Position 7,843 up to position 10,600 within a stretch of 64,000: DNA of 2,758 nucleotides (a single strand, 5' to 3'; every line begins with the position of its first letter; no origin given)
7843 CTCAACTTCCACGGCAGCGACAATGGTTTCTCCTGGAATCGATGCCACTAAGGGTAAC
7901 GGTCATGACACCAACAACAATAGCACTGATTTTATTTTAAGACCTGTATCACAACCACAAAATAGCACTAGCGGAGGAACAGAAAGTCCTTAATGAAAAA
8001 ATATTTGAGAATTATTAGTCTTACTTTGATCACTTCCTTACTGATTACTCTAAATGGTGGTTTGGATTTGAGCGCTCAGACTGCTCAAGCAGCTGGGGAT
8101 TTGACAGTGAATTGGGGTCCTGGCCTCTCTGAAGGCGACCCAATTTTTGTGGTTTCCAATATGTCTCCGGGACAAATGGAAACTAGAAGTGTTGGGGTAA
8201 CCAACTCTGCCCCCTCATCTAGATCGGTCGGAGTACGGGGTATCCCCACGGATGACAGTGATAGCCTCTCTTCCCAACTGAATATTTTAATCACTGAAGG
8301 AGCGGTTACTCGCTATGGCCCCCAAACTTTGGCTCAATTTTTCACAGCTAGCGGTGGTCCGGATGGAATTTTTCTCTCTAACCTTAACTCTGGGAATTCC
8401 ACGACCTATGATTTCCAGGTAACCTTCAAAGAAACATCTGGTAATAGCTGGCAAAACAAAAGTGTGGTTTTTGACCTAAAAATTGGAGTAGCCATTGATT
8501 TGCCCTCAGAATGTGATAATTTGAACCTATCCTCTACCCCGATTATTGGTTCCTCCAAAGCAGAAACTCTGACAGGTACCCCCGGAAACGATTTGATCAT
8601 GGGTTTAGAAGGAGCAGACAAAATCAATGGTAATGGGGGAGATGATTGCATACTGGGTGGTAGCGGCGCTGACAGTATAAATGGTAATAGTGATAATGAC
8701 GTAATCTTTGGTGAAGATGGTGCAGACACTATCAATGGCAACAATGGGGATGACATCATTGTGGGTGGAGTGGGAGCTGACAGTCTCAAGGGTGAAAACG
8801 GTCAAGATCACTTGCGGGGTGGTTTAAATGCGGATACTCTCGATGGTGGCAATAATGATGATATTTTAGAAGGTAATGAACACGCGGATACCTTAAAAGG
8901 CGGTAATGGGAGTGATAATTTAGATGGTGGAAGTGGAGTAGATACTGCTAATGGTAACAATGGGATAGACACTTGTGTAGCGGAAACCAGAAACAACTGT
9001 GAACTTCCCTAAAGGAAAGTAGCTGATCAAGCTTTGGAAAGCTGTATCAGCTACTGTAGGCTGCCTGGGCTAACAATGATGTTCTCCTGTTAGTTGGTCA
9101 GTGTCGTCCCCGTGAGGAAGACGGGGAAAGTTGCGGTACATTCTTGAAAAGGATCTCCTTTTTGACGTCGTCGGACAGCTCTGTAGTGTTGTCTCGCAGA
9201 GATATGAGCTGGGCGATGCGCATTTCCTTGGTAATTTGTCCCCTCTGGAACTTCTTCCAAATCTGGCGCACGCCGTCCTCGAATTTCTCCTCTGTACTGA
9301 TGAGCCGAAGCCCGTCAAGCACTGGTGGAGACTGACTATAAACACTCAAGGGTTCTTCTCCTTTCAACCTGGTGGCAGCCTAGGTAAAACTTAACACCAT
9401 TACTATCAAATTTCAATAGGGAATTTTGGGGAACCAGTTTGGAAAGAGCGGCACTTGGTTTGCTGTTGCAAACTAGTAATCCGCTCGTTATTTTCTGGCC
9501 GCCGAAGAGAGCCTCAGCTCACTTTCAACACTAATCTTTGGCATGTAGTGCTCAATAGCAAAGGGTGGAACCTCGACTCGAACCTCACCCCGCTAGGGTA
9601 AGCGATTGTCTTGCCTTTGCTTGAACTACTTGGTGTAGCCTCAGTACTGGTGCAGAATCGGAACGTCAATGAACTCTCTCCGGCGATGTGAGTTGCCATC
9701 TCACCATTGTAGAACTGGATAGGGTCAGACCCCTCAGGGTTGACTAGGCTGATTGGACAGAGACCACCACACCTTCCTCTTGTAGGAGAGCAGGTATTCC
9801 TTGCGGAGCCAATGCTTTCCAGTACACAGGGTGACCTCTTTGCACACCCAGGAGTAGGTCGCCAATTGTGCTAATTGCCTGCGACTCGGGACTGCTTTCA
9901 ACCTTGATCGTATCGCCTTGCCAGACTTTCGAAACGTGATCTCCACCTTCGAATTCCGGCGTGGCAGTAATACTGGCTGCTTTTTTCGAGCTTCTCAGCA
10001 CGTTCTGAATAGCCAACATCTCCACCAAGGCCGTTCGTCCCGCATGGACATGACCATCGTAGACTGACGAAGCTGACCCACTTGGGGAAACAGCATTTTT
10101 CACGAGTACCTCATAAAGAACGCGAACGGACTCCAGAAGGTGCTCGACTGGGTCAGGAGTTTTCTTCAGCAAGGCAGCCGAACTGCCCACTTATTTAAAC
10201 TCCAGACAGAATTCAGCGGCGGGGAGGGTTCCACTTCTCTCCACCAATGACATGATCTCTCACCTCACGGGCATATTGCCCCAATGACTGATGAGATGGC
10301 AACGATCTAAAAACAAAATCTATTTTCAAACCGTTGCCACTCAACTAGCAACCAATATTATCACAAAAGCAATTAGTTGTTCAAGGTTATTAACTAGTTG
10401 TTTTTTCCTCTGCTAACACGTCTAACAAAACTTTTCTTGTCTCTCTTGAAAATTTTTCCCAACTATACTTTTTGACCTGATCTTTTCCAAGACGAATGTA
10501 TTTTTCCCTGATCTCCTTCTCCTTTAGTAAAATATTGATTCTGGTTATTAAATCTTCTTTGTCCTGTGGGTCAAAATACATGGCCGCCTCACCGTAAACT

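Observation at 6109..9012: Secreted-fiber cassette: TasA/camelysin-like protein, SipW peptidase fused in frame to its own substrate-type signal plus a lamin-tail domain, and a Sec-secreted RTX beta-roll protein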

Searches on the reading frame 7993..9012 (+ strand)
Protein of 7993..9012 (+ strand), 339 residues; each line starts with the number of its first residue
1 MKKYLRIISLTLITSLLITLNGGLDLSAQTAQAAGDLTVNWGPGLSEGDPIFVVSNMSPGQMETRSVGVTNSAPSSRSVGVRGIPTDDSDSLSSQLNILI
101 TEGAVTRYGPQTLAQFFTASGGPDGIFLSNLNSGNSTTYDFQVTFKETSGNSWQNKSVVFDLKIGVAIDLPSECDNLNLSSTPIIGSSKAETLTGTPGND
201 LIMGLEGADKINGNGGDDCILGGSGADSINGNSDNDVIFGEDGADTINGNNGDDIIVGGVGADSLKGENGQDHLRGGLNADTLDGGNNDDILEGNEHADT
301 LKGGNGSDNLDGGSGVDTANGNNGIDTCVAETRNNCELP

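Call 3: search_protein_families(library=pfam, proteins=[window:7993-9012:+], max_evalue=0.1)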
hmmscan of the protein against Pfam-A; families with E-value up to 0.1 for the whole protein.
window:7993-9012:+ (339 aa): 1 family
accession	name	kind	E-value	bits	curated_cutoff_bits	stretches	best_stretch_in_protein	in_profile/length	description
PF00353.25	HemolysinCabind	-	4.4e-31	106.9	23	6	194-229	1-36/36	RTX calcium-binding nonapeptide repeat (4 copies)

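Call 4: search_protein_families(library=ncbifam, proteins=[window:7993-9012:+], max_evalue=0.1)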
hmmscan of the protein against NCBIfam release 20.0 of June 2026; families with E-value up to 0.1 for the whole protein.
window:7993-9012:+ (339 aa): 9 families
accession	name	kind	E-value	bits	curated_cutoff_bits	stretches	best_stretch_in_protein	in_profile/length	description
NF033943.0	RTX_toxin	subfamily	1.1e-20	73.5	1000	2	222-330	692-801/930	RTX family hemolysin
NF046115.1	Ca_rpt_SMc04171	equivalog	1.5e-20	73.9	625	2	185-264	409-488/574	SMc04171 family calcium-binding repeat protein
NF033203.1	entero_EhxA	exception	1.3e-13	50.1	2000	2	222-330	725-833/997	enterohemolysin EhxA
NF053766.1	ZapA_metallo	exception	3.8e-12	46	940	3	110-246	265-386/483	ZapA family metalloprotease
NF035945.1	Zn_serralysin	subfamily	1e-11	44.7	500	3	231-273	324-366/462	serralysin family metalloprotease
NF050046.1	PueAB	exception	1.5e-07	30.2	670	1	181-232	369-420/616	polyurethane esterase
NF052454.1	BtaGlycanEglC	equivalog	8.8e-06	24.9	700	0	249-289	105-147/459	endo-1,3-1,4-beta-glycanase EglC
NF051884.1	ProteaseSapA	equivalog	0.0002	20.2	1200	1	285-320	326-361/644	protease SapA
NF038329.2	gly_rich_SclB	equivalog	0.00029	19.9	325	1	192-325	198-329/442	LPXTG-anchored collagen-like adhesin Scl2/SclB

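Call 21: find_homologous_proteins(query=window:7993-9009:+, max_evalue=0.00001)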
Query window:7993-9009:+ (339 aa): 2029 proteins with E <= 0.00001 among 8000 candidates; the best 120 are listed.
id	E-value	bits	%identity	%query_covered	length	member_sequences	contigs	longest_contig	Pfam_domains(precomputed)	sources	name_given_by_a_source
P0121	1.3e-213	726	100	100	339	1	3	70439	PF00353.26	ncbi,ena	-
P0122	7.2e-128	445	66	99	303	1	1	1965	PF00353.26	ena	-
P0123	4.7e-126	439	63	100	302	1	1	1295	PF00353.26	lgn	-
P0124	5.6e-126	438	63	99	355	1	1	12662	PF00353.26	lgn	-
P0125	4.6e-123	429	61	100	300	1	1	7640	PF00353.26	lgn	-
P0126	7.8e-123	428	64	99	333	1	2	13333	PF00353.26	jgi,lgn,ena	-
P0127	8.7e-123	428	63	99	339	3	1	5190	PF00353.26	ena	-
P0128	1.0e-122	428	63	99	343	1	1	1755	PF00353.26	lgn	-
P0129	5.0e-122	425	62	99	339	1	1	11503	PF00353.26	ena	-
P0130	1.9e-120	420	61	93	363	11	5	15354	PF00353.26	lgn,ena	-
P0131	3.4e-120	419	63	99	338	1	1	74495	PF00353.26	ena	-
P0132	5.8e-120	419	53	99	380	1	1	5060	PF00353.26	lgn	-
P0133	1.7e-118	414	62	99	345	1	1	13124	PF00353.26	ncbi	-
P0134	5.5e-118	412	54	99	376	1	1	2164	PF00353.26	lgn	-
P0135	7.9e-118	412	54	99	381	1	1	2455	PF00353.26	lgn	-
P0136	9.7e-118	411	62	100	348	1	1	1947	PF00353.26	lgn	-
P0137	1.9e-117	410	63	99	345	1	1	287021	PF00353.26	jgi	jgi:Ca2+-binding RTX toxin-like protein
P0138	1.9e-117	410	63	92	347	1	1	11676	PF00353.26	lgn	-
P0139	3.2e-117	410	61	99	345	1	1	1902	PF00353.26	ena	-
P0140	7.2e-117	408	62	97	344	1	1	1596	PF00353.26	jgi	-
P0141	1.2e-116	408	59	99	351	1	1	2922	PF00353.26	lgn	-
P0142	3.4e-116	406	61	99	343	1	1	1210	PF00353.26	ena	-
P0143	3.6e-116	406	58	99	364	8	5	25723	PF00353.26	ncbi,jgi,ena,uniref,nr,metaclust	ncbi:MAG: NHL repeat-containing protein [Candidatus Curtissbacteria bacterium GW2011_GWA1_41_11]|uni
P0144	2.7e-115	403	60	99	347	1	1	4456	PF00353.26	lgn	-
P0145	1.1e-114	401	60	99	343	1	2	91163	PF00353.26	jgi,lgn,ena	-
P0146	1.0e-113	398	59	100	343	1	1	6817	PF00353.26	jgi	jgi:Ca2+-binding RTX toxin-like protein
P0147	7.4e-113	395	60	99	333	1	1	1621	PF00353.26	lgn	-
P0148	9.4e-113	395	63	91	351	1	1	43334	PF00353.26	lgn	-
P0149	1.4e-112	394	60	99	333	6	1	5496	PF00353.26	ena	-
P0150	2.3e-112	394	53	100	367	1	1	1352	PF00353.26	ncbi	-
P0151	5.8e-112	392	53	100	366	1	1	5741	PF00353.26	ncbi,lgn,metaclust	metaclust:status=active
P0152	2.0e-111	391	54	100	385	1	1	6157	PF00353.26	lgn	-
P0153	3.1e-111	390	58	99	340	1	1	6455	PF00353.26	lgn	-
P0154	2.7e-110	387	52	100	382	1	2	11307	PF00353.26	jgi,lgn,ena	-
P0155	2.9e-110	387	53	90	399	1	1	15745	PF00353.26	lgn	-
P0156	1.3e-107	378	61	92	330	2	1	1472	PF00353.26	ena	-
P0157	1.6e-107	378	54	99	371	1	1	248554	PF00353.26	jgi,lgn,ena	-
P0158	1.6e-107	378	58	91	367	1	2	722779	PF00353.26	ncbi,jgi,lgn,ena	-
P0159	1.7e-106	374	56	99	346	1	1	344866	PF00353.26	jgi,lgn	jgi:Ca2+-binding RTX toxin-like protein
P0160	2.0e-106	374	55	100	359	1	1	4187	PF00353.26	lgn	-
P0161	1.8e-105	371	57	99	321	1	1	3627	PF00353.26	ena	-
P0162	7.5e-105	369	47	100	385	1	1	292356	PF00353.26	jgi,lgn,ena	-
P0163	3.0e-104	367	56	99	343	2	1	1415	PF00353.26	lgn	-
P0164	2.3e-103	364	48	99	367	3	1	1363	PF00353.26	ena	-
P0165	2.3e-103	364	49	100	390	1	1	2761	PF00353.26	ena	-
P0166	4.3e-103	363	56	99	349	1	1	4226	PF00353.26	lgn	-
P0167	4.7e-103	363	58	90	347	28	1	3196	PF00353.26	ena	-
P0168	7.5e-103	362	55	100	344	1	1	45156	PF00353.26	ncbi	-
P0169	1.4e-102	361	59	91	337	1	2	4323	PF00353.26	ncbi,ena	-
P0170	1.4e-102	361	53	99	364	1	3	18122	PF00353.26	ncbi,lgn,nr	ncbi:hypothetical protein HY382_00340 [Candidatus Curtissbacteria bacterium]|nr:hypothetical protein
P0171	5.5e-101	356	54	99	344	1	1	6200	PF00353.26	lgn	-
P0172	3.1e-100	354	43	100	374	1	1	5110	PF00353.26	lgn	-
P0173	4.0e-100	353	47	99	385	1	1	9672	PF00353.26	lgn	-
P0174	1.0e-99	352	51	99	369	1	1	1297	PF00353.26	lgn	-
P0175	1.2e-99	352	47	100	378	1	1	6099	PF00353.26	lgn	-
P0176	3.8e-99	350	48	99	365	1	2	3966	PF00353.26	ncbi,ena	-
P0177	2.5e-98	347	46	99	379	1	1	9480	PF00353.26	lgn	-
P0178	6.7e-98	346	52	99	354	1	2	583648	PF00353.26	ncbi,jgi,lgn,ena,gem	-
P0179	5.4e-97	343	49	91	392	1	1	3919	PF00353.26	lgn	-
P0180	6.1e-97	343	54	92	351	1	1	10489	PF00353.26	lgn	-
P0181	2.3e-96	341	52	100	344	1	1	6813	PF00353.26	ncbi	-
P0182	7.1e-96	339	56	92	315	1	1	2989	PF00353.26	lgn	-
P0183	7.6e-96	339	54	95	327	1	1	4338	PF00353.26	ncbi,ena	-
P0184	1.1e-95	339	46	91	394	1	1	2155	PF00353.26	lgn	-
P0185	1.5e-95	338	51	99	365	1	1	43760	PF00353.26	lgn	-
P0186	8.2e-94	333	44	99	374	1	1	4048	PF00353.26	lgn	-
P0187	1.3e-93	332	52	99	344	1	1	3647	PF00353.26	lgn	-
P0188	2.9e-93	331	51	99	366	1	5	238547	PF00353.26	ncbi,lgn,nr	ncbi:MAG: hypothetical protein HYW63_03400 [Candidatus Levybacteria bacterium]|nr:hypothetical prote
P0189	3.9e-93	330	50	99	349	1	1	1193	PF00353.26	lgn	-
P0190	7.7e-93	329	47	99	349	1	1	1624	PF00353.26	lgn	-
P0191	1.9e-92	328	46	99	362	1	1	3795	PF00353.26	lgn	-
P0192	4.4e-92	327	50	100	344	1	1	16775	PF00353.26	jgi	jgi:Ca2+-binding RTX toxin-like protein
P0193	1.3e-91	325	48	99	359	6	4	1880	PF00353.26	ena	-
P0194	5.8e-91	323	50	100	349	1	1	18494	PF00353.26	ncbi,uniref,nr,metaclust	ncbi:MAG: hypothetical protein A2Z24_00330 [Candidatus Woykebacteria bacterium RBG_16_44_10]|uniref:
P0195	8.4e-91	323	51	98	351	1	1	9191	PF00353.26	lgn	-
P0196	2.0e-90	321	50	99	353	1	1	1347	PF00353.26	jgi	-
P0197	3.4e-90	321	50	100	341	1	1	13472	PF00353.26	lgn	-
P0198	2.1e-89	318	48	100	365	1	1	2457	PF00353.26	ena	-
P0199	3.2e-89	318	47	100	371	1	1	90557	PF00353.26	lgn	-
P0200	2.1e-88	315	47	92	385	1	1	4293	PF00353.26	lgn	-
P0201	2.3e-88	315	52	92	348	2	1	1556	PF00353.26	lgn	-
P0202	2.9e-88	314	50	99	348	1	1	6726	PF00353.26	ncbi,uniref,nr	ncbi:MAG: hypothetical protein A2Z11_00300 [Candidatus Woykebacteria bacterium RBG_16_43_9]|uniref:C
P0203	4.4e-88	314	48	97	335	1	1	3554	PF00353.26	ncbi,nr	ncbi:hypothetical protein HY469_05305 [Candidatus Roizmanbacteria bacterium]|nr:hypothetical protein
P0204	6.3e-88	313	51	100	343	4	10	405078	PF00353.26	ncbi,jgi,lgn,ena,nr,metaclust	ncbi:MAG: hypothetical protein A3C30_04495 [Candidatus Levybacteria bacterium RIFCSPHIGHO2_02_FULL_4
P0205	1.5e-87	312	51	91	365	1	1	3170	PF00353.26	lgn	-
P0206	2.1e-87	312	43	99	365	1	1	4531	PF00353.26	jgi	jgi:Ca2+-binding RTX toxin-like protein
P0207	4.4e-87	310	49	100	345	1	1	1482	PF00353.26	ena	-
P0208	1.3e-86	309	49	99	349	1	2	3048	PF00353.26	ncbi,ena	-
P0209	4.5e-86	307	48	99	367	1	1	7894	PF00353.26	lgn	-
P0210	6.1e-86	307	49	100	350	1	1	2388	PF00353.26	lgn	-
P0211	8.5e-86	306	46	90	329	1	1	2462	PF00353.26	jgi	jgi:Ca2+-binding RTX toxin-like protein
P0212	9.9e-86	306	51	99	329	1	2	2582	PF00353.26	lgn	-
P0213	1.3e-85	306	42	99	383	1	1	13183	PF00353.26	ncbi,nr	ncbi:MAG: calcium-binding protein [bacterium]|nr:calcium-binding protein [bacterium]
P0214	2.7e-85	305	46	99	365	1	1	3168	PF00353.26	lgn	-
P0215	4.7e-85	304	49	93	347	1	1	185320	PF00353.26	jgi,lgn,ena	-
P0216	1.1e-84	303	48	95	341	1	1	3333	PF00353.26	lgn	-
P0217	2.9e-84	301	50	100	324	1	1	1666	PF00353.26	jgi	-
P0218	3.0e-84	301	56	78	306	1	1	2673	PF00353.26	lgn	-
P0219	4.4e-84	301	50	92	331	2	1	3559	PF00353.26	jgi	-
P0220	6.1e-84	300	48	92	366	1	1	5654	PF00353.26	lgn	-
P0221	1.2e-83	299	51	92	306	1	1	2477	PF00353.26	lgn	-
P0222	1.4e-83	299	48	99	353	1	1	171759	PF00353.26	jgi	jgi:Ca2+-binding RTX toxin-like protein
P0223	6.6e-83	297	46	100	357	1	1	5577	PF00353.26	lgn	-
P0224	2.3e-82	295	46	100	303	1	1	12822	PF00353.26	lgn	-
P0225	3.1e-82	295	50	91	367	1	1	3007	PF00353.26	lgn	-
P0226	3.1e-82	295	43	92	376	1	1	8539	PF00353.26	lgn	-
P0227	3.1e-82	295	44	99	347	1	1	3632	PF00353.26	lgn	-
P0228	7.4e-82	293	47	100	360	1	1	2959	PF00353.26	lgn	-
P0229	9.5e-82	293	47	96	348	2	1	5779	PF00353.26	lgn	-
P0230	2.3e-81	292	43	100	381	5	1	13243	PF00353.26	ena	-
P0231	2.5e-81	292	47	100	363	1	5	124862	PF00353.26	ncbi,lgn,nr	ncbi:hypothetical protein HYS93_02695 [Candidatus Daviesbacteria bacterium]|nr:hypothetical protein 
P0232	4.0e-81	291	48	99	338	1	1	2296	PF00353.26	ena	-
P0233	1.0e-80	290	46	100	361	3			PF00353.26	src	-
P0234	2.8e-80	288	48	100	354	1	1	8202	PF00353.26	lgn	-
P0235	5.2e-80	287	39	98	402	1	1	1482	PF00353.26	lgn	-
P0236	7.8e-80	287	46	95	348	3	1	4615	PF00353.26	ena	-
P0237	1.2e-79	286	48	99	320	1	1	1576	PF00353.26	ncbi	-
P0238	1.4e-79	286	47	95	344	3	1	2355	PF00353.26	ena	-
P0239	2.0e-79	285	47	91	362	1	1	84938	PF00353.26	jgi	jgi:Ca2+-binding RTX toxin-like protein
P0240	2.9e-79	285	45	100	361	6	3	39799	PF00353.26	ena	-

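Call 34: predict_structure(alignment_id=A3)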
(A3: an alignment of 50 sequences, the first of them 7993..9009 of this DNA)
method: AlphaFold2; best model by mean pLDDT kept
length: 339 residues; sequences in the alignment: 50
mean_pLDDT: 91.7   pTM: 0.82
mean pLDDT of the five models: 91.7, 91.1, 89.7, 89.5, 89.4
residues with pLDDT >= 90: 260; 70-90: 61; 50-70: 9; < 50: 9
segments of 3 or more residues with pLDDT < 50: 21-29
pLDDT, mean of each block of 10 residues (from residue 1): 83 79 44 80 80 88 95 95 89 95 97 96 92 97 94 87 91 94 93 97 97 98 97 98 98 98 98 97 98 97 98 97 96 87
secondary structure, 60 per line:
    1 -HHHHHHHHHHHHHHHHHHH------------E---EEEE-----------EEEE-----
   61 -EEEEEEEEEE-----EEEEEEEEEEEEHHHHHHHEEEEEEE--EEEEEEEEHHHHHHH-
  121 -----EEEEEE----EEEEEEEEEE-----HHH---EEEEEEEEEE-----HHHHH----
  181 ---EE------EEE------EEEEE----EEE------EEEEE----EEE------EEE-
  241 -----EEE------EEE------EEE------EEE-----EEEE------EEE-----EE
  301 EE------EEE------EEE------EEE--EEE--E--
elements in order: H2-20 E37-40 E52-55 E62-71 E77-88 H89-95 E96-102 E105-112 H113-119 E126-131 E136-145 E157-166 H172-176 E192-194 E201-205 E210-212 E219-223 E228-230 E237-239 E246-248 E255-257 E264-266 E273-275 E281-284 E291-293 E299-302 E309-311 E318-320 E327-329 E332-334

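Call 38: fold_search(model_id=the predicted structure, library=pdb)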
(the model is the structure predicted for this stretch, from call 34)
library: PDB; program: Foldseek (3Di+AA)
matches with E <= 10: 1271; with E <= 0.001: 3
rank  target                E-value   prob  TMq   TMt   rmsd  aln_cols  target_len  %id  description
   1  7usl_C                1.1e-05  0.99  0.15  0.08  20.3       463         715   15  Integrin alphaM/beta2 ectodomain in complex with adenylate cyclase toxin RTX751 and M1F5 Fab (released 2022-08-17)
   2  8aur_A                2.8e-04  1.00  0.31  0.43   6.2       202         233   13  Cryo-EM structure of a TasA fibre (released 2022-11-30)
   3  6sus                  6.7e-04  1.00  0.22  0.28  11.6       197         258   28  Crystal structure of RTX domain blocks IV and V of adenylate cyclase toxin from Bordetella pertussis (released 2020-09-16)
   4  7rah_E                2.0e-03  1.00  0.22  0.21  11.2       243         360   24  Adenylate cyclase toxin RTX domain fragment bound to M1H5 Fab and M2B10 Fab (released 2021-09-15)
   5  5fr0                  2.5e-03  0.96  0.17  0.11  18.8       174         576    9  The details of glycolipid glycan hydrolysis by the structural analysis of a family 123 glycoside hydrolase from Clostrid (released 2016-03-30)
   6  5fqh_A                2.9e-03  0.97  0.18  0.11  18.8       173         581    6  The details of glycolipid glycan hydrolysis by the structural analysis of a family 123 glycoside hydrolase from Clostr (released 2016-03-30)
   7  5fqe_A                3.2e-03  0.97  0.18  0.11  18.7       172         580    6  The details of glycolipid glycan hydrolysis by the structural analysis of a family 123 glycoside hydrolase from Clostr (released 2016-03-30)
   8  5fqf_A                4.3e-03  0.96  0.18  0.11  18.6       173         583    7  The details of glycolipid glycan hydrolysis by the structural analysis of a family 123 glycoside hydrolase from Clostr (released 2016-03-30)
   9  5fqg_A                4.3e-03  0.93  0.17  0.10  19.0       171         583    9  The details of glycolipid glycan hydrolysis by the structural analysis of a family 123 glycoside hydrolase from Clostr (released 2016-03-30)
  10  5fqe_B                5.2e-03  0.95  0.18  0.11  18.7       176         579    7  The details of glycolipid glycan hydrolysis by the structural analysis of a family 123 glycoside hydrolase from Clostr (released 2016-03-30)
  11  8k2g_A                5.2e-03  0.89  0.16  0.12  19.6       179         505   13  Crystal structure of Group 1 Oligosaccharide-releasing beta-N-acetylgalactosaminidase NgaCa from Cohnella abietis, apo (released 2024-04-24)
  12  8k2f                  5.7e-03  0.90  0.19  0.14  20.2       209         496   11  Crystal structure of Group 1 oligosaccharide-releasing beta-N-acetylgalactosaminidase NgaCa from Cohnella abietis, apo 1 (released 2024-04-24)
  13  8k2j                  1.1e-02  0.84  0.18  0.12  19.4       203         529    7  Crystal structure of Group 3 Oligosaccharide/Monosaccharide-releasing beta-N-acetylgalactosaminidase NgaDssm, apo form (released 2024-04-24)
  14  9fx0_A                1.2e-02  0.96  0.18  0.31   6.8       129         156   13  Cryo-EM structure of the type 1 pilus tip-to-rod transition (released 2025-06-04)
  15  7fe0_A                1.2e-02  0.98  0.21  0.33  15.0       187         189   13  AvmM Catalyzes Macrocyclization in Alchivemycin A Biosynthesis (released 2021-09-01)
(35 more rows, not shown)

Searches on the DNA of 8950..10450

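Call 58: search_rna_families(source=window, start=8950, end=10450, threshold=evalue, max_evalue=1)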
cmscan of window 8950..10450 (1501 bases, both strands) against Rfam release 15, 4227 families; matches with E-value up to 1: 1.
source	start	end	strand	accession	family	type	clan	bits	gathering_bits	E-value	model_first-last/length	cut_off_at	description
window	10288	10348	-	RF03912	mir-4659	Gene; miRNA;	-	20.5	92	0.5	1-73/73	no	mir-4659 microRNA precursor family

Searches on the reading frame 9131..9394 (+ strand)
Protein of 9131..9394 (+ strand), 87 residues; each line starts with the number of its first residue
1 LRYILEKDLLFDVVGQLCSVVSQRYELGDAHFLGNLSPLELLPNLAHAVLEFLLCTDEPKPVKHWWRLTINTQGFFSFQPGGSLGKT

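Call 61: search_protein_families(library=pfam, proteins=[window:9131-9394:+], max_evalue=1)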
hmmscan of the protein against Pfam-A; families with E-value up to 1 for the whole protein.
window:9131-9394:+ (87 aa): 1 family
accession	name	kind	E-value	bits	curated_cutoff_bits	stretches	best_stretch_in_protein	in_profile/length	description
PF09193.15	CholecysA-Rec_N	-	0.24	11.8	27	1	51-66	25-40/47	Cholecystokinin A receptor, N-terminal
